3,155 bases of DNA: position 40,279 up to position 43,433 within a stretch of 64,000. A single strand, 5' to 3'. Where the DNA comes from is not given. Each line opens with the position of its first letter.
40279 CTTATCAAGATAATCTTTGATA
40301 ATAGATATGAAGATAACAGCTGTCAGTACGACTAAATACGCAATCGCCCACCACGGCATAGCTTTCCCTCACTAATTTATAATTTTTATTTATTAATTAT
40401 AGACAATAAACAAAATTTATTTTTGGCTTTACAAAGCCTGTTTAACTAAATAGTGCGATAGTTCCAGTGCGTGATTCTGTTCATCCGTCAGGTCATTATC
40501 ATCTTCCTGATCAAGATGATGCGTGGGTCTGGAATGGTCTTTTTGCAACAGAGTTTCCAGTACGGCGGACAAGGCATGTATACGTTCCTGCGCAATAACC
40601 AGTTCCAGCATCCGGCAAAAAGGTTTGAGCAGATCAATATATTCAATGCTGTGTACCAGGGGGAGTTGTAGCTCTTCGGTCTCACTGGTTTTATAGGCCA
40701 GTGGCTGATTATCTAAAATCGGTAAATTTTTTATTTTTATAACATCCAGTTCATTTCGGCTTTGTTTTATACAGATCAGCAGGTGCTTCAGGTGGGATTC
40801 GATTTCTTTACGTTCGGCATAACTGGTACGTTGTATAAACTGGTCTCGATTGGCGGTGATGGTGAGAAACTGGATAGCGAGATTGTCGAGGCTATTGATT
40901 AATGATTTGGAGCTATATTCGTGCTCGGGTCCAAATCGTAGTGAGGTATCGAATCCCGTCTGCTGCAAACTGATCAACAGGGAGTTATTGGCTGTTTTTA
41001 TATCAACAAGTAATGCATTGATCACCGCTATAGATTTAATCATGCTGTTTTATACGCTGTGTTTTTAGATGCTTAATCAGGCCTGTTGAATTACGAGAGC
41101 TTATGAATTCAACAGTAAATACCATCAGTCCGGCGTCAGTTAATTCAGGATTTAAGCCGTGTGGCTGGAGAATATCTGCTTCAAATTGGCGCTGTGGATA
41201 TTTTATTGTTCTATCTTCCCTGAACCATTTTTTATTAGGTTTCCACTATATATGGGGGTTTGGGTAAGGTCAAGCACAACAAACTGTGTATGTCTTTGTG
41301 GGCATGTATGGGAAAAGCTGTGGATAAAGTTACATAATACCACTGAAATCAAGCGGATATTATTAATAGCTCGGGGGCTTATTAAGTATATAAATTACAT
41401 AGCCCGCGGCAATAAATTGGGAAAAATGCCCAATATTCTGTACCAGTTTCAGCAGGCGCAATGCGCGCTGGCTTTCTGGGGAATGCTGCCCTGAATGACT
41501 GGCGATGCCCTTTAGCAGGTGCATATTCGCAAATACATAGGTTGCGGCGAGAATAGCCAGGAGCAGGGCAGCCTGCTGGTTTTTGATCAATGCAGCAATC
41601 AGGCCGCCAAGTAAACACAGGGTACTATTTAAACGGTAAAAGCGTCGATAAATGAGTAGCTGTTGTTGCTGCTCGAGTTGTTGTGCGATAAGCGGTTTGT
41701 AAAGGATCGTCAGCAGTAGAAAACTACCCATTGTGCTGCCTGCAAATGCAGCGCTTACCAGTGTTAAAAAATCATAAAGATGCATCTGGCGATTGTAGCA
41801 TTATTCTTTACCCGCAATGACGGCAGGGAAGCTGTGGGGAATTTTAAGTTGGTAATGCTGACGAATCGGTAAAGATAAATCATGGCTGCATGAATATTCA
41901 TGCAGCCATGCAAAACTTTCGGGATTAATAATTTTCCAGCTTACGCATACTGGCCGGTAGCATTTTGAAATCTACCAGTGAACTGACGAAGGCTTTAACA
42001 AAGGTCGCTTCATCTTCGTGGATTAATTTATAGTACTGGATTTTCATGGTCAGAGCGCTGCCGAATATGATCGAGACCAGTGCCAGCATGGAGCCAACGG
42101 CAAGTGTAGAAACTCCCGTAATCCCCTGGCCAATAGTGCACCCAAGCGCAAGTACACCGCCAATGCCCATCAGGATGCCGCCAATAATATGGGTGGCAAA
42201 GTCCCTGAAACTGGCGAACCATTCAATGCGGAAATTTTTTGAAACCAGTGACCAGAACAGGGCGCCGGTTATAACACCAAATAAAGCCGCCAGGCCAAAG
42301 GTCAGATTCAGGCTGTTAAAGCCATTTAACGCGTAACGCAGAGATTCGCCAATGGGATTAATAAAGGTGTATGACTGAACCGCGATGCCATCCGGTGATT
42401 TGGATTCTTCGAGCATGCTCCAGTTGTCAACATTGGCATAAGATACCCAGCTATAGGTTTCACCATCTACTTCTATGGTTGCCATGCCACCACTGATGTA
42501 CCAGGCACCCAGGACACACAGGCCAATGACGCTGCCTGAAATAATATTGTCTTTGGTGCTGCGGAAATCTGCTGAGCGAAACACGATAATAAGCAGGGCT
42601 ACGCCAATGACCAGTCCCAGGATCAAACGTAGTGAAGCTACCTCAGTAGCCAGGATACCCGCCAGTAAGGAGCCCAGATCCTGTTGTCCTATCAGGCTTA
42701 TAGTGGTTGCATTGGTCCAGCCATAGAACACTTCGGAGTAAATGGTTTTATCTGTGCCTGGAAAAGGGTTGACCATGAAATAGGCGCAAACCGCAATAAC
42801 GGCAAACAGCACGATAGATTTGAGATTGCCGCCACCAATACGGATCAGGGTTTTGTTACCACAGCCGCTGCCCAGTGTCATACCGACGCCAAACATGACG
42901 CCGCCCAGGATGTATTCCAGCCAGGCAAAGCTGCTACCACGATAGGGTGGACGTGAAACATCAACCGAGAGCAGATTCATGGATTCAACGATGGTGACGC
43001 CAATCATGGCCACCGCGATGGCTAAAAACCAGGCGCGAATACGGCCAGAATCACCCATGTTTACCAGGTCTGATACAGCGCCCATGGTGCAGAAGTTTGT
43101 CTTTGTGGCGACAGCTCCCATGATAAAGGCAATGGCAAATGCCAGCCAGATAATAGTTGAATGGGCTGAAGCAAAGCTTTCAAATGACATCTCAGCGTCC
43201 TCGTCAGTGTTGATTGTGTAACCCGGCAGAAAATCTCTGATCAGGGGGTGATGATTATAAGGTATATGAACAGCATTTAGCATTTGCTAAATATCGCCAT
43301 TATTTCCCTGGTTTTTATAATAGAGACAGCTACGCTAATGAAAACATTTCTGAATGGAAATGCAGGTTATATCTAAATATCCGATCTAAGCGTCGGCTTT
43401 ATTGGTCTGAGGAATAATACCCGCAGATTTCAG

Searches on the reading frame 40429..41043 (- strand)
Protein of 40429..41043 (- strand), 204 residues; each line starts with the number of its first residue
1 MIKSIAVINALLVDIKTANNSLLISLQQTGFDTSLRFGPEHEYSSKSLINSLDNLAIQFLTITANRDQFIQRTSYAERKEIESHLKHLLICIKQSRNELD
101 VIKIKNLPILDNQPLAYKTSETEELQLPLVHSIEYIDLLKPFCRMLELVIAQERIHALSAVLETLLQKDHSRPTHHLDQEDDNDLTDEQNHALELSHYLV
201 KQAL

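Call 22: search_protein_families(library=pfam, proteins=[window:40429-41043:-], max_evalue=0.001)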
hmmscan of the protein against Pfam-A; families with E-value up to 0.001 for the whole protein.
window:40429-41043:- (204 aa): 0 families

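Call 45: search_protein_families(library=ncbifam, proteins=[window:40429-41043:-], max_evalue=0.01)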
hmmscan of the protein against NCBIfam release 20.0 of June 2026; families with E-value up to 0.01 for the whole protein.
window:40429-41043:- (204 aa): 0 families

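Call 73: search_protein_families(library=padloc, proteins=[window:40429-41043:-], max_evalue=0.1)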
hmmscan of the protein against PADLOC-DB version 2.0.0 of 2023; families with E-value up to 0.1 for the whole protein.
window:40429-41043:- (204 aa): 1 family
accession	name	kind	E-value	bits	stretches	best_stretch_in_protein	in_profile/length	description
PDLC00485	JetB1|JetB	-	0.0037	14.7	1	145-190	184-229/231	DUF4194 domain; MukE-like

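Call 74: search_protein_families(library=phrogs, proteins=[window:40429-41043:-], max_evalue=0.1)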
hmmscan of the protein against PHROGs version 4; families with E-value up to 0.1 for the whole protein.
window:40429-41043:- (204 aa): 0 families

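Call 105: search_solved_structures(query=window:40429-41043:-, max_evalue=1)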
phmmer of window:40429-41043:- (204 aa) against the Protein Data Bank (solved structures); distinct sequences matched with E-value up to 1: 0.

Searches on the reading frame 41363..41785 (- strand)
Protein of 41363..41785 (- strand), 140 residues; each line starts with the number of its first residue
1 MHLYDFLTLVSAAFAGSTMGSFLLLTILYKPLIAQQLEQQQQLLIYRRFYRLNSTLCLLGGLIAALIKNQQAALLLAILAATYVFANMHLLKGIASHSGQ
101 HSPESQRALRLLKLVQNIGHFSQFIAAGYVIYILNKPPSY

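Call 22: search_protein_families(library=pfam, proteins=[window:41363-41785:-], max_evalue=0.001)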
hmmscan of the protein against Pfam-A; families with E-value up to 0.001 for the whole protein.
window:41363-41785:- (140 aa): 0 families

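Call 45: search_protein_families(library=ncbifam, proteins=[window:41363-41785:-], max_evalue=0.01)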
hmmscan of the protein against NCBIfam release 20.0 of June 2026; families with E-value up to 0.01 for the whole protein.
window:41363-41785:- (140 aa): 1 family
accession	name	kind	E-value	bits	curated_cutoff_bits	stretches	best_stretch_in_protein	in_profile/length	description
NF047574.1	opine_export_Sa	equivalog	0.00036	19.7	235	0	62-124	236-298/388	staphylopine family metallophore export MFS transporter CntE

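Call 73: search_protein_families(library=padloc, proteins=[window:41363-41785:-], max_evalue=0.1)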
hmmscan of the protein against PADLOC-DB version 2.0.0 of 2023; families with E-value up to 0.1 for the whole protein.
window:41363-41785:- (140 aa): 0 families

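Call 74: search_protein_families(library=phrogs, proteins=[window:41363-41785:-], max_evalue=0.1)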
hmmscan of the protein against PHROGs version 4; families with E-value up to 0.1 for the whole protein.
window:41363-41785:- (140 aa): 0 families

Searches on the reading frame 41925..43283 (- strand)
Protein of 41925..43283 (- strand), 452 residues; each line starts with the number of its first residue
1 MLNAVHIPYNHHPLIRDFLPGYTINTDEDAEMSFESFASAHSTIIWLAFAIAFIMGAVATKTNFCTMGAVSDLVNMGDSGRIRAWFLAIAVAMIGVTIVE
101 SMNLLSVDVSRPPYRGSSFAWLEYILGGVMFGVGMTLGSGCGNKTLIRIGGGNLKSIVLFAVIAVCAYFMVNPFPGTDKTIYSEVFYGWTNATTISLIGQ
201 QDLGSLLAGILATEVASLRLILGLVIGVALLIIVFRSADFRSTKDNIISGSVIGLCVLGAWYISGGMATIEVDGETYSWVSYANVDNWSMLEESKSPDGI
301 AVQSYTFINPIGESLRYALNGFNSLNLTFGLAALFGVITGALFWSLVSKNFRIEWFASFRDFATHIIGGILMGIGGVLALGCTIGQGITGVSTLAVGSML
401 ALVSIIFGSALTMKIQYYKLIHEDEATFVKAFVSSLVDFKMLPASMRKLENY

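Call 22: search_protein_families(library=pfam, proteins=[window:41925-43283:-], max_evalue=0.001)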
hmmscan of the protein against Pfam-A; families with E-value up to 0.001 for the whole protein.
window:41925-43283:- (452 aa): 1 family
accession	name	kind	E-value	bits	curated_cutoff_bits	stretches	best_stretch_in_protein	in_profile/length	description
PF04143.19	Sulf_transp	-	7e-56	190.5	27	1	61-410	1-309/310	Sulphur transport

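Call 54: search_protein_families(library=ncbifam, proteins=[window:41925-43283:-], max_evalue=0.001)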
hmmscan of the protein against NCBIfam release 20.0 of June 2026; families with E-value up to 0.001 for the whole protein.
window:41925-43283:- (452 aa): 4 families
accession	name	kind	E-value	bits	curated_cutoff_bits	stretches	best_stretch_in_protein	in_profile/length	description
NF052577.1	ThSTportTsuASprch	equivalog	4.3e-24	85.5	400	2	328-415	239-326/330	thiosulfate transporter TsuA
NF033796.1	selen_YedE_FdhT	exception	4.4e-13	49.1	350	2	334-422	76-164/387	selenium metabolism membrane protein YedE/FdhT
NF041049.1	thio_trans_TsuA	exception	1.5e-12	47.3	645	2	52-171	11-124/348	thiosulfate utilization transporter TsuA/YeeE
TIGR04112.1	seleno_YedE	equivalog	3.3e-12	46.3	200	1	37-170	178-305/337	YedE family putative selenium transporter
